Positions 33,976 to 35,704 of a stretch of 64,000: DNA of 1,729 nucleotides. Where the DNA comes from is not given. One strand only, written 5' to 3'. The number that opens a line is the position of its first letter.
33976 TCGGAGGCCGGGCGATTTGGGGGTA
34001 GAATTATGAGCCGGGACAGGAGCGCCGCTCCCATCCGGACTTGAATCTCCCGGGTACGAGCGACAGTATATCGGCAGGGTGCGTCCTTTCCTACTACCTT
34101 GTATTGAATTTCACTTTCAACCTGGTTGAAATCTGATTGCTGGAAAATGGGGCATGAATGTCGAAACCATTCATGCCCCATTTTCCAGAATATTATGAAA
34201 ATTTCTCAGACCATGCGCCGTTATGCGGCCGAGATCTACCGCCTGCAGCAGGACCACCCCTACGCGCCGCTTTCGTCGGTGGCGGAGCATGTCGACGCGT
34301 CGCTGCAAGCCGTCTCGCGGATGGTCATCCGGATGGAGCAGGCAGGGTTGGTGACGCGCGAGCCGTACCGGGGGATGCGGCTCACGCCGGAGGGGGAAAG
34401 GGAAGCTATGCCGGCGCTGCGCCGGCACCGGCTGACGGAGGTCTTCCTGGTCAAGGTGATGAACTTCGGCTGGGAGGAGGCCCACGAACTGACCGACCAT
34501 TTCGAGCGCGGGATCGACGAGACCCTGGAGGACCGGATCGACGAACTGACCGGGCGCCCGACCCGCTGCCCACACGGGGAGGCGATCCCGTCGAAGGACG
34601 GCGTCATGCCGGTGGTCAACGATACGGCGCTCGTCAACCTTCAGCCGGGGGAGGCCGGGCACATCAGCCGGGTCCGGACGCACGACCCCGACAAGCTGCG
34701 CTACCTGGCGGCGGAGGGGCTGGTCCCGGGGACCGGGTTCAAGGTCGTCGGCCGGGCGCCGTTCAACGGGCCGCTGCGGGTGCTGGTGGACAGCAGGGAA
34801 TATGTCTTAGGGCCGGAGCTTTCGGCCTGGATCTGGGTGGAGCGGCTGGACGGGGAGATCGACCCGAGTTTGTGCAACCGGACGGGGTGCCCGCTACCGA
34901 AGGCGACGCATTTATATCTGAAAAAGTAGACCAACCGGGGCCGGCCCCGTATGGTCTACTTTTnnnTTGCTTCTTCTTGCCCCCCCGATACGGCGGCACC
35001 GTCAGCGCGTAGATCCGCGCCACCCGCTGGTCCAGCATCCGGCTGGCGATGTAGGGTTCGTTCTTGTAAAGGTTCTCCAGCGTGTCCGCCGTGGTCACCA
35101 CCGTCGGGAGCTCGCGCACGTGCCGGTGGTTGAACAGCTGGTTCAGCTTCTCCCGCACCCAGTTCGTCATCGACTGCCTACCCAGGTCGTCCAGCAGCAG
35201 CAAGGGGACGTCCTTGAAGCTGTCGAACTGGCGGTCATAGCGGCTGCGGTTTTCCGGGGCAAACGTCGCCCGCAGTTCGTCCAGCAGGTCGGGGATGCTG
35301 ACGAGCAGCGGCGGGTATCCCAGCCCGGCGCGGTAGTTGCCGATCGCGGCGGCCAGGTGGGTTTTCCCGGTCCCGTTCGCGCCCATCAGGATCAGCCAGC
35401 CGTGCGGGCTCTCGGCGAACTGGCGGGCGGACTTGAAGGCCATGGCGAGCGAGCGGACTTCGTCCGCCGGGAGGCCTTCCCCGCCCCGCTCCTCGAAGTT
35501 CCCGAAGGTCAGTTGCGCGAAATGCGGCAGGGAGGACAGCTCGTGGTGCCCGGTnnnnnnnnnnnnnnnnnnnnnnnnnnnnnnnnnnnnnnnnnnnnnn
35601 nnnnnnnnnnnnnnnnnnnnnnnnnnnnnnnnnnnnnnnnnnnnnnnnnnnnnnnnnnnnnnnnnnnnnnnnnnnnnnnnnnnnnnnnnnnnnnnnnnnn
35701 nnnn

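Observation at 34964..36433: Helicase-loader homologue with two complete tandem AAA+ modules behind a zinc ribbon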

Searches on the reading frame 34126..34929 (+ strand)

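Call 3: search_protein_families(library=pfam, proteins=[window:34126-34929:+], max_evalue=0.01)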
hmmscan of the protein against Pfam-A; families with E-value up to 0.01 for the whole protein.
window:34126-34929:+ (267 aa): 7 families
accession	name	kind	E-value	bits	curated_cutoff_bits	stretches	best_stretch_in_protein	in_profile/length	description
PF02742.21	Fe_dep_repr_C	-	1.9e-22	79.5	27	1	87-155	1-69/70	Iron dependent repressor, metal binding and dimerisation domain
PF04023.20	FeoA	-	9.3e-17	61.3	23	1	169-240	3-74/74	FeoA domain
PF01325.25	Fe_dep_repress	-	1.2e-08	35.4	26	1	26-83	2-59/60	Iron dependent repressor, N-terminal DNA binding domain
PF01047.28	MarR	-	0.00045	20.5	24.6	1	44-80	15-51/59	MarR family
PF13412.12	HTH_24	-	0.0026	17.8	21.9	1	38-77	9-48/48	Winged helix-turn-helix DNA-binding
PF12802.13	MarR_2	-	0.0038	17.8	27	1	53-80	27-54/61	MarR family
PF25213.1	HVO_A0261_N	-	0.0083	16.4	35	0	50-92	28-69/86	HVO_A0261 N-terminal domain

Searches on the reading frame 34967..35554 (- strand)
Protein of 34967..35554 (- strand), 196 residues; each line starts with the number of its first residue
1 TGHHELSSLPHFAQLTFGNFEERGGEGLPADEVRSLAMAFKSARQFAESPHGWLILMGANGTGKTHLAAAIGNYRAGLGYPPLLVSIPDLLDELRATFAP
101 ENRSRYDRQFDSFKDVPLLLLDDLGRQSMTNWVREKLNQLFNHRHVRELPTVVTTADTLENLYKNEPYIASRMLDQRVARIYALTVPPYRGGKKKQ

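Call 35: search_protein_families(library=ncbifam, proteins=[window:34967-35554:-], max_evalue=0.01)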
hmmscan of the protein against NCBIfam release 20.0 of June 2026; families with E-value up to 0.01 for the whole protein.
seq(196 aa): 14 families
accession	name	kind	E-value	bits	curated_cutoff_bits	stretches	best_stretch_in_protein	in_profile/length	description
NF005992.0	PRK08116.1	subfamily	1.4e-28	99.8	189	1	11-175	78-239/269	hypothetical protein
NF005304.0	PRK06835.1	equivalog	4.1e-17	62.3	215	1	37-176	169-308/330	ATP-binding protein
NF006505.0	PRK08939.1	equivalog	7.5e-17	61.6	228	1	50-164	155-267/306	primosomal protein DnaI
NF038214.1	IS21_help_AAA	equivalog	2.1e-15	57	200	1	20-163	65-198/232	IS21-like element helper ATPase IstB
NF005931.1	PRK07952.1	equivalog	7.3e-15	55.2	357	1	35-164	84-212/246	replicative helicase loader DnaC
NF005378.0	PRK06921.1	subfamily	1.8e-13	50.2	207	1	11-175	77-242/266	hypothetical protein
NF009043.0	PRK12377.1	subfamily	1.2e-12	48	389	1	33-154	84-202/248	ATP-binding protein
NF001154.0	PRK00149.3-3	equivalog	3.7e-08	32.8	410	1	38-172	134-272/462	chromosomal replication initiator protein DnaA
TIGR00362.1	DnaA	equivalog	1.5e-07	30.9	343.9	1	38-172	121-257/437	chromosomal replication initiator protein DnaA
NF006616.1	PRK09183.1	subfamily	8.1e-07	28.6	300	1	16-145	71-192/253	IS21-like element helper ATPase IstB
TIGR03420.1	DnaA_homol_Hda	equivalog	5.4e-05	22.8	194.8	1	40-175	26-150/226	DnaA regulatory inactivator Hda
NF006038.0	PRK08181.1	subfamily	0.00045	19.5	317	1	54-127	110-180/271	transposase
NF005098.0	PRK06526.1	subfamily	0.0012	18.3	296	1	52-147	110-202/266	transposase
NF009087.0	PRK12422.1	equivalog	0.0019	17.4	657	1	16-173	109-260/455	chromosomal replication initiator protein DnaA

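Call 36: search_protein_families(library=pfam, proteins=[window:34967-35554:-], max_evalue=1)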
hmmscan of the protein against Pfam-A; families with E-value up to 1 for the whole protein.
seq(196 aa): 18 families
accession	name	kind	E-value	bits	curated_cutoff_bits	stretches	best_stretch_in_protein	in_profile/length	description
PF01695.23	IstB_IS21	-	1.3e-13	51.5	24.1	1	6-177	55-216/238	IstB-like ATP binding protein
PF00308.24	Bac_DnaA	-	4.8e-05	24.1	23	1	37-157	17-138/162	Bacterial DnaA ATPAse domain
PF00004.35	AAA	-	0.00014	22.7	21.2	1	54-142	1-90/131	ATPase family associated with various cellular activities (AAA)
PF20720.3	nSTAND3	-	0.0021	18.2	27.2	1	40-101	7-64/155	Novel STAND NTPase 3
PF13191.12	AAA_16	-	0.018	16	32.6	1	31-73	7-46/167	AAA ATPase domain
PF05729.18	NACHT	-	0.024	14.9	26.7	0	54-71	3-20/167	NACHT domain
PF13604.12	AAA_30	-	0.03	14.5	27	1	43-76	10-43/191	AAA domain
PF13671.12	AAA_33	-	0.048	14.4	27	1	55-103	3-44/143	AAA domain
PF13521.12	AAA_28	-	0.075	13.7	27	1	55-74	3-22/164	AAA domain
PF13401.12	AAA_22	-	0.079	13.7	27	1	51-73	5-27/130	AAA domain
PF07728.20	AAA_5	-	0.09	13.2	22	1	54-147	2-96/139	AAA domain (dynein-related subfamily)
PF00005.33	ABC_tran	-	0.096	13.7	25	1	53-71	13-31/137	ABC transporter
PF00158.32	Sigma54_activat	-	0.12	12.5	20.2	1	35-73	7-44/168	Sigma-54 interaction domain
PF02463.25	SMC_N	-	0.12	12.2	40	1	40-71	10-44/220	RecF/RecN/SMC N terminal domain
PF00448.28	SRP54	-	0.15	12.1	22.7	1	54-86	4-36/196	SRP54-type protein, GTPase domain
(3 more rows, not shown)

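Call 40: search_solved_structures(query=window:34967-35554:-, max_evalue=0.001, show_alignments=5)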
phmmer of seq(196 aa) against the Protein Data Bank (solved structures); distinct sequences matched with E-value up to 0.001: 15.
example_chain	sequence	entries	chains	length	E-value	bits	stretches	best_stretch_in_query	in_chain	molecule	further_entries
2w58_A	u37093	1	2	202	4.5e-15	59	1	53-168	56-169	PRIMOSOME COMPONENT (HELICASE LOADER)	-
4m4w_J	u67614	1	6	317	2.6e-14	56.6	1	53-159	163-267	Primosomal protein DnaI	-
6qel_G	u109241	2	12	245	2.6e-12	50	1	39-172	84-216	DNA replication protein dnaC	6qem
2qgz_A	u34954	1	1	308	4.9e-11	45.9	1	42-161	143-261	Putative primosome component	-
5he8_A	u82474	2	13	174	5.8e-10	42.4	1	54-155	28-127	Helicase loader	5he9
3ecc_A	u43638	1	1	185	1.9e-08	37.4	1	52-184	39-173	DNA replication protein DnaC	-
3ec2_A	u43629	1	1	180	2e-08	37.4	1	52-184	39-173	DNA replication protein DnaC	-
5bq5_A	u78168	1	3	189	1.4e-05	28.1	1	54-176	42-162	Insertion sequence IS5376 putative ATP-binding protein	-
8q3w_A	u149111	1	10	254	2.7e-05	27.2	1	54-176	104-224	Insertion sequence IS5376 putative ATP-binding protein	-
8q4d_E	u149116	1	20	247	4.7e-05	26.4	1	54-176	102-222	Insertion sequence IS5376 putative ATP-binding protein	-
9nbl_A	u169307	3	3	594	0.00015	24.7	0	50-107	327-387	Arsenite transporter ATPase-like protein,arsA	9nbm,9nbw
2hcb_A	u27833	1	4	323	0.00017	24.6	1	41-150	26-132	Chromosomal replication initiator protein dnaA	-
1l8q_A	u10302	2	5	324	0.00017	24.6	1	41-150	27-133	Chromosomal replication initiator protein dnaA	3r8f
9nbo_A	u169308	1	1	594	0.00024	24.1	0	50-107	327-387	Arsenite transporter ATPase-like protein,arsA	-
1zu4_A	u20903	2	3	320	0.00068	22.6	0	46-86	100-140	ftsY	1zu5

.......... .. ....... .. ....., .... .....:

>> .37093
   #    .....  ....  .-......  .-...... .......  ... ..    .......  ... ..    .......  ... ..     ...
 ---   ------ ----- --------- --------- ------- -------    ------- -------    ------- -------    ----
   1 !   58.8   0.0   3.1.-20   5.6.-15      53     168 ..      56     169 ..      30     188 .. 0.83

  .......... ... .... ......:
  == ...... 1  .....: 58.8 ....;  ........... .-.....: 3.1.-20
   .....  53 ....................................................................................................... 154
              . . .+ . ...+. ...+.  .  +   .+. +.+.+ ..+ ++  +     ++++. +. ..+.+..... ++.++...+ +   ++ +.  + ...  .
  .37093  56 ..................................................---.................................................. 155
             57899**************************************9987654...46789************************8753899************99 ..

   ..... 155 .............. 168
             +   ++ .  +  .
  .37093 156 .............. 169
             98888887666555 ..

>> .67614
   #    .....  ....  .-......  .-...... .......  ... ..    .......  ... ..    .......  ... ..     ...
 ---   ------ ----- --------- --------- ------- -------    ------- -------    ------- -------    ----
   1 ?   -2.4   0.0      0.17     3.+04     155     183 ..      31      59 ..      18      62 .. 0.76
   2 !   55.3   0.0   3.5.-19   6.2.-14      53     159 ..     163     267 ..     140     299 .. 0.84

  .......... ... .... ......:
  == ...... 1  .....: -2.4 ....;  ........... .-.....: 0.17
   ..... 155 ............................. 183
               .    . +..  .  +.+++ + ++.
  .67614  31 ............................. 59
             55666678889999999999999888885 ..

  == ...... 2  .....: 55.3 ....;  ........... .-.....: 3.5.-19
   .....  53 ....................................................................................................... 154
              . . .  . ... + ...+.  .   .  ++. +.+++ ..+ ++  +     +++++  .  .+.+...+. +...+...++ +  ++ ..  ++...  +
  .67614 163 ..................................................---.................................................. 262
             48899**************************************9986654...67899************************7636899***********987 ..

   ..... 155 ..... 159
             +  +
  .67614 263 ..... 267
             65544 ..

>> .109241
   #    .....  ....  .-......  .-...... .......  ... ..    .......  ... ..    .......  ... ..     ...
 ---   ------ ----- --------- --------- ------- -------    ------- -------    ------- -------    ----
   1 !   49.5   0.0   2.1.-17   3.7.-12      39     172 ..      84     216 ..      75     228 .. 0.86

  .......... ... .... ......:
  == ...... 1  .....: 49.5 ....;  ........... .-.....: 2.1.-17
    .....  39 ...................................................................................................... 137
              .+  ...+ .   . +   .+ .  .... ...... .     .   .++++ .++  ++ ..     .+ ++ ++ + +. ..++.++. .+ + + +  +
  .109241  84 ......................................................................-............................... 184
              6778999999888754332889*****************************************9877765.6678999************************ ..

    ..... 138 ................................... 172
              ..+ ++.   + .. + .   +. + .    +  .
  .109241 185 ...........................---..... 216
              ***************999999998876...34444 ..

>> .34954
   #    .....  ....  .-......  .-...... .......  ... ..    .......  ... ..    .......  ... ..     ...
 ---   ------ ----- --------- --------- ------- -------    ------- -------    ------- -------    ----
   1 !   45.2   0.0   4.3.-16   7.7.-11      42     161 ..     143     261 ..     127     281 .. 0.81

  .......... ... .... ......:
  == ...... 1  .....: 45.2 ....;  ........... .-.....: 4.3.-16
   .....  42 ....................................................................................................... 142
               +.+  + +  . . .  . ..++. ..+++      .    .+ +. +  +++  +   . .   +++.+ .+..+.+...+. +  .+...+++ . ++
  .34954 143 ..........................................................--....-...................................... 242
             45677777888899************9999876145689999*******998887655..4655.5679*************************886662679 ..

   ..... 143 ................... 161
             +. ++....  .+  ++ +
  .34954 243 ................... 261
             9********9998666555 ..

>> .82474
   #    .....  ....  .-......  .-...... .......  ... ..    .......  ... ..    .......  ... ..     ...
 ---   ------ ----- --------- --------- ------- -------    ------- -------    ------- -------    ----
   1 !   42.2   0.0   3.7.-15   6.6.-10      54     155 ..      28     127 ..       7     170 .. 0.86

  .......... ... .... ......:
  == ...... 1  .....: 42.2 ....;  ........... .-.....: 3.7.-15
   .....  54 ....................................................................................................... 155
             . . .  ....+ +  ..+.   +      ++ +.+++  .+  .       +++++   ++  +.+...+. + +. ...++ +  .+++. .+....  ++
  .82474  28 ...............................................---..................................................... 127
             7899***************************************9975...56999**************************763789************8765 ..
